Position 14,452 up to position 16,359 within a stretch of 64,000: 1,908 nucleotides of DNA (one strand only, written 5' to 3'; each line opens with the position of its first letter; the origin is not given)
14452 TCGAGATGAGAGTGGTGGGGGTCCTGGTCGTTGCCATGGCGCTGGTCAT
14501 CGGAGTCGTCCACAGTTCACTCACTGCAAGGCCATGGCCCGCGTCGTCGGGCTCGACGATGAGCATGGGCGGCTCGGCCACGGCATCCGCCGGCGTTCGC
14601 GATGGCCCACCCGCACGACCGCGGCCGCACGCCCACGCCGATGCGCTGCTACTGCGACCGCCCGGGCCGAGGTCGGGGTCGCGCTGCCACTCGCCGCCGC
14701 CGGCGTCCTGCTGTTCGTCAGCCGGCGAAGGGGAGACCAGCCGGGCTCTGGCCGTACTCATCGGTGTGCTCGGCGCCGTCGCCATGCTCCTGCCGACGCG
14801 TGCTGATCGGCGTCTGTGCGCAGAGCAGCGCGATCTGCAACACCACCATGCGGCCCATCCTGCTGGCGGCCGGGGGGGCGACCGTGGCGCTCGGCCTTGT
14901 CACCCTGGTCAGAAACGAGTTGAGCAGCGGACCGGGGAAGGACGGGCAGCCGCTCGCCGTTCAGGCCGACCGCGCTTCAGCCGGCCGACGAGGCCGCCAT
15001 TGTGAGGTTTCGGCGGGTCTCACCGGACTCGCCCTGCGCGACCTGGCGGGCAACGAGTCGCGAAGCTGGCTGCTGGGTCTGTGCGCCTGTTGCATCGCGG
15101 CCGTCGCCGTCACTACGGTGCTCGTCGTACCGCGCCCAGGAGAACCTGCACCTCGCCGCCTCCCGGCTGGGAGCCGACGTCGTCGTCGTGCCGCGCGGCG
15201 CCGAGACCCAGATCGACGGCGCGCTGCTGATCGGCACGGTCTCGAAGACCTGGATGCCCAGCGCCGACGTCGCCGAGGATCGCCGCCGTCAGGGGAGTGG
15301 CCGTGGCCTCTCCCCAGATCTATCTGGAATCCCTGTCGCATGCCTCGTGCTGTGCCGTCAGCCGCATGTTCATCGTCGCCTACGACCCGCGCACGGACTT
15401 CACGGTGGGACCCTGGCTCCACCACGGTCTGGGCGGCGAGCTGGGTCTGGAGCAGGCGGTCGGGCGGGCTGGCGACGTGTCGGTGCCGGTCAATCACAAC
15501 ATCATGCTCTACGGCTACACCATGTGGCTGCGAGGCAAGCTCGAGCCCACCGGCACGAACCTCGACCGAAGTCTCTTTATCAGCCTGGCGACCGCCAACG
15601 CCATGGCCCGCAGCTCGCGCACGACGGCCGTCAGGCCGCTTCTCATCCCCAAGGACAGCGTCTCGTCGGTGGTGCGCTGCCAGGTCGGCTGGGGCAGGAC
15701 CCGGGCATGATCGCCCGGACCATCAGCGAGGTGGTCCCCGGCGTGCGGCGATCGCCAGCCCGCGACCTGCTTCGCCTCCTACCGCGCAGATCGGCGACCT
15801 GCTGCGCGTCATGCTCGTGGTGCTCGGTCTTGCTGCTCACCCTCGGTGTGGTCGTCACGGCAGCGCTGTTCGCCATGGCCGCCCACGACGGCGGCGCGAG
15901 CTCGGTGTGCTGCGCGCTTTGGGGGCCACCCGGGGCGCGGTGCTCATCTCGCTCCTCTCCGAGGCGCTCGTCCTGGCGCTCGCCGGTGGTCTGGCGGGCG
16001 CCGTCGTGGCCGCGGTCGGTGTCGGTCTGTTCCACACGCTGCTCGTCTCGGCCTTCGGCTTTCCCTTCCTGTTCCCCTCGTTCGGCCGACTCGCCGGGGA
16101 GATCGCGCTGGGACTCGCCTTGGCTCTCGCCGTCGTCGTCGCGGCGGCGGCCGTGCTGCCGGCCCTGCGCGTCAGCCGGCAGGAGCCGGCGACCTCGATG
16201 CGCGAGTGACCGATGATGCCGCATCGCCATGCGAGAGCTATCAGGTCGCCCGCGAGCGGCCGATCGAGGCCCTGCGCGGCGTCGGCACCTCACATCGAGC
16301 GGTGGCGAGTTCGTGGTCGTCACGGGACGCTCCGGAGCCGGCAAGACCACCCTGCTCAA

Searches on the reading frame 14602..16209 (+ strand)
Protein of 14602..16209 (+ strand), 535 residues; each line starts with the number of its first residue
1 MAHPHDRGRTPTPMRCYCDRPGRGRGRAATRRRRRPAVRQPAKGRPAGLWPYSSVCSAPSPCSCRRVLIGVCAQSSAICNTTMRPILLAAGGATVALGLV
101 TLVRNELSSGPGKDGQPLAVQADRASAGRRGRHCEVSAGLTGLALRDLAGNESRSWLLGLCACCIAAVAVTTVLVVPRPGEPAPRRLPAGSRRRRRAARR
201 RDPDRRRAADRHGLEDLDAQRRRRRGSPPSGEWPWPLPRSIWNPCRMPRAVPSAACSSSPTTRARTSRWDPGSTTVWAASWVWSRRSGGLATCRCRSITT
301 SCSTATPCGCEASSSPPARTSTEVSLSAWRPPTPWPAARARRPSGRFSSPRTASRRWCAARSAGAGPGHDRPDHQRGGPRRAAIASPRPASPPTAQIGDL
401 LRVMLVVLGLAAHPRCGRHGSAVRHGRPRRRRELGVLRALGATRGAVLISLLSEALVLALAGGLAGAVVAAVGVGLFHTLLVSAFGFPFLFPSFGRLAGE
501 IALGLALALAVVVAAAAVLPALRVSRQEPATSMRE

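Call 11: search_protein_families(library=pfam, proteins=[window:14602-16209:+], max_evalue=0.001)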
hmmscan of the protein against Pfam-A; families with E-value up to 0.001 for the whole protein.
window:14602-16209:+ (535 aa): 1 family
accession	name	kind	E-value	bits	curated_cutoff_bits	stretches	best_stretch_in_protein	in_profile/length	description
PF02687.27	FtsX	-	3.5e-14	53.3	25.5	1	427-529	23-120/120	FtsX-like permease C-terminal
